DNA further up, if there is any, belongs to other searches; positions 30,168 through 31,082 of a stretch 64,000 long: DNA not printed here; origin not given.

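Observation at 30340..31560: Two tandem ~195-aa domains of unknown type inserted between the YD-repeat shell and the RHS terminal repeat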

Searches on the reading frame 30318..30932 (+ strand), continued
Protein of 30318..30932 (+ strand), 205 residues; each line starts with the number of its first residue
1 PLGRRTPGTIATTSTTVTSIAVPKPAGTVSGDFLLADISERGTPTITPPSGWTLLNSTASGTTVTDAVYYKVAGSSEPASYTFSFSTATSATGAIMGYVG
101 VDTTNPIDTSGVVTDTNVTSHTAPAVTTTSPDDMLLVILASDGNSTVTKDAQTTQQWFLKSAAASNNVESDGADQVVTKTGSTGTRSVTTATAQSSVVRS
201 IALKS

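Call 40: search_protein_families(library=pfam, alignment_id=A2, max_evalue=0.0001)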
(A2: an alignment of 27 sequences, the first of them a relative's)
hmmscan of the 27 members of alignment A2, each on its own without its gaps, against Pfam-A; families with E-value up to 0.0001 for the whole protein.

A. member 1, P0079 (2405 aa): 2 families
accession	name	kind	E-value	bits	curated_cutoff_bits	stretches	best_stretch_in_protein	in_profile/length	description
PF05593.20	RHS_repeat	-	4.5e-76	250.4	22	8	1197-1234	1-38/38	RHS Repeat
PF20148.4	DUF6531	-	7.9e-19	68.2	24.1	1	785-863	2-74/74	Domain of unknown function (DUF6531)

B. families by the number of members that match (of 27 scanned): 62 families (the first 25 are shown)
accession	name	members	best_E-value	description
PF17963.7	Big_9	5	9.4e-74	Bacterial Ig domain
PF13385.13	Laminin_G_3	5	6e-71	Concanavalin A-like lectin/glucanases superfamily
PF17803.7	Cadherin_4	5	3.8e-36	Bacterial cadherin-like domain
PF17892.7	Cadherin_5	5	1.8e-32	Cadherin-like domain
PF00041.27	fn3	4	5.9e-19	Fibronectin type III domain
PF16184.11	Cadherin_3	3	4.6e-12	Cadherin-like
PF05593.20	RHS_repeat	2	4.5e-76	RHS Repeat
PF16656.11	Pur_ac_phosph_N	2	1.3e-32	Purple acid Phosphatase, N-terminal domain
PF17957.7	Big_7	2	3.3e-31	Bacterial Ig domain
PF20148.4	DUF6531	2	7.9e-19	Domain of unknown function (DUF6531)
PF02018.23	CBM_4_9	2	8.6e-19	Carbohydrate binding domain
PF18370.7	RGI_lyase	2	8.2e-10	Rhamnogalacturonan I lyases beta-sheet domain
PF20254.3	DMFA2_C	1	8.7e-106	N,N-dimethylformamidase beta subunit-like, C-terminal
PF01364.23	Peptidase_C25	1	4.4e-67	Peptidase family C25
PF05345.18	He_PIG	1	2.5e-64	Putative Ig domain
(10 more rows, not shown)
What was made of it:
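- (6) Companion domains are extracellular: Big_9, cadherin-like, fn3, LamG_3, CBM_4_9, purple acid phosphatase and peptidases (call 40). The domain usually accompanies separate catalytic domains (call 40).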

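Call 49: list_cluster_members(proteins=[P0053, P0070, P0076, P0079, P0068, P0190, P0212])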
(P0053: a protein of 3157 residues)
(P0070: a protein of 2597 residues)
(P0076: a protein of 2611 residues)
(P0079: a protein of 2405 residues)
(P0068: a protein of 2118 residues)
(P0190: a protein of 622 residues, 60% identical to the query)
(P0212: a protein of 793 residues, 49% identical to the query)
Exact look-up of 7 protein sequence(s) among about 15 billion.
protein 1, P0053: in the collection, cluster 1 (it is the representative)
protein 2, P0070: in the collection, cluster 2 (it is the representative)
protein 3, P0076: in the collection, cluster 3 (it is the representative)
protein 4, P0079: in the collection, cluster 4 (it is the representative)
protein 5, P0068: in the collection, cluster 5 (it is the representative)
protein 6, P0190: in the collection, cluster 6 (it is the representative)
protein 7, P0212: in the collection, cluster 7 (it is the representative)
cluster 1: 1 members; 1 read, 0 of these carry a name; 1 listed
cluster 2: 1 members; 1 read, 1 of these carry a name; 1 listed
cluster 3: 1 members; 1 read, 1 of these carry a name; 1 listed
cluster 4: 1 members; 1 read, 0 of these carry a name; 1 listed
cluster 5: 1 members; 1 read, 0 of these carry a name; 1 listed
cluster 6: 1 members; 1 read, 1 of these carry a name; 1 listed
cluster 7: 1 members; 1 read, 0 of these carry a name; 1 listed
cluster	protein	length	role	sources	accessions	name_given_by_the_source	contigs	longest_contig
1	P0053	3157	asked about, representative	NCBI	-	-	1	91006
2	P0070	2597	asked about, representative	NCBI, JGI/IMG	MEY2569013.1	MAG: hypothetical protein QOE35_3542 [Actinomycetota bacterium] | RHS repeat-associated protein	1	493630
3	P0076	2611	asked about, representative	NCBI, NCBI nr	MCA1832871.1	MAG: DNRLRE domain-containing protein [Actinobacteria bacterium] | DNRLRE domain-containing protein [Actinomycetota bacterium]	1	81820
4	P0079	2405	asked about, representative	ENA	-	-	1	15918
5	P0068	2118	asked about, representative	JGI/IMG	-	-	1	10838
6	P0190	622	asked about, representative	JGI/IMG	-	RHS repeat-associated protein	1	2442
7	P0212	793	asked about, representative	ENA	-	-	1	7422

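Call 52: find_related_loci(query=A3, collection=genome_contigs, flank=3000)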
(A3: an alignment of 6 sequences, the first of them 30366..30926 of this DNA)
Query A3 (187 aa) in genome_contigs; peptide patterns used: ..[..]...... (x = any residue, [..] = any of these).
199 stretches matched a pattern; 135 encode a relative of the query (tblastn E <= 1e-3); the best 80 are kept; 79 distinct loci.
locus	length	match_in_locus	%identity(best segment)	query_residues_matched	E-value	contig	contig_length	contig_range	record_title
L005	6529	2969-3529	44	2-187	3e-41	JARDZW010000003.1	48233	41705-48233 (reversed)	MAG: Chloroflexota bacterium isolate C_No_T0_bin.2 scaffold_23, whole genome shotgun sequence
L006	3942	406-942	42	8-187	2e-37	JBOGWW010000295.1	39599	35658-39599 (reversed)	MAG: Actinomycetota bacterium isolate M3-S_metawrap_bin.182 k127_3160770, whole genome shotgun sequence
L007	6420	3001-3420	48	2-141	4e-36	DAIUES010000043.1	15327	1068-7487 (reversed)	MAG TPA_asm: Candidatus Limnocylindrales bacterium isolate CTOTU27539 NODE_520_length_15327_cov_6.121988, whole genome s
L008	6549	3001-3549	42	4-187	5e-34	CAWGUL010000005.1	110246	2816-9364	MAG: uncultured Chloroflexia bacterium isolate MFD08669.bin.2.74 genome assembly, contig: contig_28048, whole genome sho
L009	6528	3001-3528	40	2-173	8e-30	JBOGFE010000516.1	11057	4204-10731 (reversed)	MAG: Acidimicrobiia bacterium isolate SC-S_metawrap_bin.95 k127_1892878, whole genome shotgun sequence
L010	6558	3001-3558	36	2-182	1e-29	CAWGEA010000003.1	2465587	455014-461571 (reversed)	MAG: uncultured Actinomycetes bacterium isolate MFD02199.bin.1.54 genome assembly, contig: contig_5099, whole genome sho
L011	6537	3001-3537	35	4-187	2e-28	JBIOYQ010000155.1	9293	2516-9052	MAG: Actinomycetota bacterium isolate MAG026 k127_4197689, whole genome shotgun sequence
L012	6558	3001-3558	38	3-187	2e-28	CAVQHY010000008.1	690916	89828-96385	MAG: uncultured Actinomycetes bacterium isolate MFD10007.bin.1.237 genome assembly, contig: contig_29858, whole genome s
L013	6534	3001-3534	38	2-174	1e-28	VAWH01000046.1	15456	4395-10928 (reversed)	MAG: Actinobacteria bacterium isolate AC_1 14_1009_16_30cm_scaffold_12765, whole genome shotgun sequence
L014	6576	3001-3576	33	2-187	3e-28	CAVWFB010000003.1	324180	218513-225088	MAG: uncultured Actinomycetes bacterium isolate MFD09126.bin.1.47 genome assembly, contig: contig_19007, whole genome sh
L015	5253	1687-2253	39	2-187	2e-27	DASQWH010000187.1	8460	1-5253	MAG TPA_asm: Gaiellaceae bacterium isolate SMAG_U11008 k141_855777, whole genome shotgun sequence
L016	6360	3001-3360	46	1-118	9e-28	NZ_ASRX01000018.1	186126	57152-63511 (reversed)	Chondromyces apiculatus DSM 436 contig18, whole genome shotgun sequence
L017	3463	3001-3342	50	2-113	3e-27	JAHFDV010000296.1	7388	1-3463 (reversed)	MAG: Myxococcales bacterium isolate nzgw253 NODE_28421_length_7389_cov_3.224133, whole genome shotgun sequence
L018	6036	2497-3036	38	2-182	3e-27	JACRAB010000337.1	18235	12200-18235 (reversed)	MAG: Actinomycetota bacterium isolate NC_groundwater_1582_Pr3_B-0.1um_74_11 SR-2_scaffold_141_2307681, whole genome shot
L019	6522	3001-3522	38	8-182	6e-27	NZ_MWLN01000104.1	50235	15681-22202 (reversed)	Kineosporia sp. A_224 strain A 224 EDJALFJO_104, whole genome shotgun sequence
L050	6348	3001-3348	39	1-114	4e-22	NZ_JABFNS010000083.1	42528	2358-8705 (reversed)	Myxococcus xanthus strain AM003 NODE_83_length_42528_cov_39.6501, whole genome shotgun sequence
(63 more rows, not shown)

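Call 54: search_solved_structures(query=A1, max_evalue=1, show_alignments=2)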
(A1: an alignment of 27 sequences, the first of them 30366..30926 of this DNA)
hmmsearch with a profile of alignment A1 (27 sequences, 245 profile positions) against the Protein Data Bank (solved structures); distinct sequences matched with E-value up to 1: 1.
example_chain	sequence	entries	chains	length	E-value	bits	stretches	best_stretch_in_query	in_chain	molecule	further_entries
1zuu_A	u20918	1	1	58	0.82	12.4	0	41-78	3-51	BZZ1 protein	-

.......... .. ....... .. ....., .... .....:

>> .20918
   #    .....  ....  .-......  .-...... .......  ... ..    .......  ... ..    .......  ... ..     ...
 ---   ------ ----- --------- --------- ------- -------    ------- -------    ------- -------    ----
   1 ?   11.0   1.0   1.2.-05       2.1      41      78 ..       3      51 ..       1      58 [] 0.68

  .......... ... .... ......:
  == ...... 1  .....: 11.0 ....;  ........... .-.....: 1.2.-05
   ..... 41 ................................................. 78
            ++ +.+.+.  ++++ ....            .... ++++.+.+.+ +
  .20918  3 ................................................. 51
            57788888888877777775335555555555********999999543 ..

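Call 61: search_protein_families(library=pfam, proteins=[L001:3850-7842:+, L050:1456-4449:+, P0010, P0028], max_evalue=0.01)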
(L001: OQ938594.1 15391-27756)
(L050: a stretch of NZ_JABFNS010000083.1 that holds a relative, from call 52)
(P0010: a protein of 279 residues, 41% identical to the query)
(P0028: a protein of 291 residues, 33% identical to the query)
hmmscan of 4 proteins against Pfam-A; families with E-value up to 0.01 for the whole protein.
L001:3850-7842:+ (1331 aa): 0 families

L050:1456-4449:+ (998 aa): 1 family
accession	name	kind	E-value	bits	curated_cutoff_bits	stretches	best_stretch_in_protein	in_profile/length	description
PF14627.12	DUF4453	-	0.00025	21.6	26.1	0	508-568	31-91/109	Domain of unknown function (DUF4453)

P0010 (279 aa): 0 families

P0028 (291 aa): 0 families

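Call 62: get_annotated_region(hit=H2, flank=4000)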
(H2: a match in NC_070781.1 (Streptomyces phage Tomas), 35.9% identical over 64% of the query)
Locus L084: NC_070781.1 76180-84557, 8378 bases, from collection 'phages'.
description: Streptomyces phage Tomas, complete genome.
organism: Streptomyces phage Tomas (NCBI taxid 2914443)
taxonomy: Viruses; Duplodnaviria; Heunggongvirae; Uroviricota; Caudoviricetes; Stanwilliamsviridae; Boydwoodruffvirinae; Tomasvirus; Tomasvirus tomas
host: Streptomyces sanglieri UNT16F27A; source: soil; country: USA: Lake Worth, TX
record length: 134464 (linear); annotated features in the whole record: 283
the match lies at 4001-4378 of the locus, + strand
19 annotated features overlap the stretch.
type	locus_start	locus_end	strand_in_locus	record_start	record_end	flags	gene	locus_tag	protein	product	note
CDS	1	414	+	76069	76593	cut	112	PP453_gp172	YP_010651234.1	nucleotidyltransferase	Nucleotidyl transferase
tRNA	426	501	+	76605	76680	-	113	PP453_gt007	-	tRNA-Ile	tRNA-Ile(gat)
CDS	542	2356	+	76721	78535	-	114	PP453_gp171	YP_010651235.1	FtsK/SpoIIIE-like protein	FtsK-like DNA translocase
CDS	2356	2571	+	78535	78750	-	115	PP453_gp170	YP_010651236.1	hypothetical protein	-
tRNA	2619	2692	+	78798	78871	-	116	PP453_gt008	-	tRNA-Ile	tRNA-Ile(tat)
CDS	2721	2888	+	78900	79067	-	117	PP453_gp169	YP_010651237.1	hypothetical protein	-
tRNA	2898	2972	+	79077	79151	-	118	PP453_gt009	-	tRNA-Leu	tRNA-Leu(taa)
CDS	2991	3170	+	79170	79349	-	119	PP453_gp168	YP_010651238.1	hypothetical protein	-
tRNA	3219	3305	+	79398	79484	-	120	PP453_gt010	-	tRNA-Ser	tRNA-Ser(tga)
CDS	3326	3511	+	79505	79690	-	121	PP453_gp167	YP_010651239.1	hypothetical protein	-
CDS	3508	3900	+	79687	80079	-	122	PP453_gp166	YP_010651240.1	membrane protein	-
CDS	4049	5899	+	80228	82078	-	123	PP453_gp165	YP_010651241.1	hydrolase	purple acid phosphatase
CDS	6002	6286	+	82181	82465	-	124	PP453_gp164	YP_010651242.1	hypothetical protein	-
tRNA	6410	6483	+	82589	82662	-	125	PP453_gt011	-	tRNA-Asp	tRNA-Asp(gtc)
CDS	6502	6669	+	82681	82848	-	126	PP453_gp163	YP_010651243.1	hypothetical protein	-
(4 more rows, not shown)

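Call 74: find_homologous_proteins(query=A1, max_evalue=0.00001)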
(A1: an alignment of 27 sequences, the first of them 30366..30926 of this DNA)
Query A1 (27 sequences) (187 aa, profile of the alignment): 573 proteins with E <= 0.00001 among 8000 candidates; the best 120 are listed.
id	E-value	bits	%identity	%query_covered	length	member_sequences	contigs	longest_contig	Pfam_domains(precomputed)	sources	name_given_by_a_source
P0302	8.8e-102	358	44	63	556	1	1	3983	-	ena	-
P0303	7.8e-94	332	38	98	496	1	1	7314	-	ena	-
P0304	4.4e-92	326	35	79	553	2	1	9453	PF17957.8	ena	-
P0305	6.9e-89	316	37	89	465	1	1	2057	-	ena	-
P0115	1.1e-85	305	45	63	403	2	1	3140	-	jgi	-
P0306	1.7e-85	305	37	91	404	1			-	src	-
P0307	3.3e-85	304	40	98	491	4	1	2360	PF00041.28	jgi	jgi:hypothetical protein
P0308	2.2e-84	301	36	98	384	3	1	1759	-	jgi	jgi:uncharacterized protein YbdZ (MbtH family)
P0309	2.7e-84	301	37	89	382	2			-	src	-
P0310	1.9e-70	255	37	96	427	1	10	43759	-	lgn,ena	-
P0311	5.1e-64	234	33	99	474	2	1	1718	-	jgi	jgi:hypothetical protein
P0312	1.5e-63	233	37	99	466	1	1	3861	-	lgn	-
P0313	9.1e-63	230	36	84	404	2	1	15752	-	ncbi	ncbi:MAG: hypothetical protein ACKVQA_25710, partial [Burkholderiales bacterium]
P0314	1.8e-62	229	35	87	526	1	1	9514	PF00041.28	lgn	-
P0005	2.1e-62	229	38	91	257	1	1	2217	-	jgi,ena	-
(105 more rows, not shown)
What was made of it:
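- A few myxobacterial members are labelled 'cell wall anchor protein' by NCBI (call 74).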
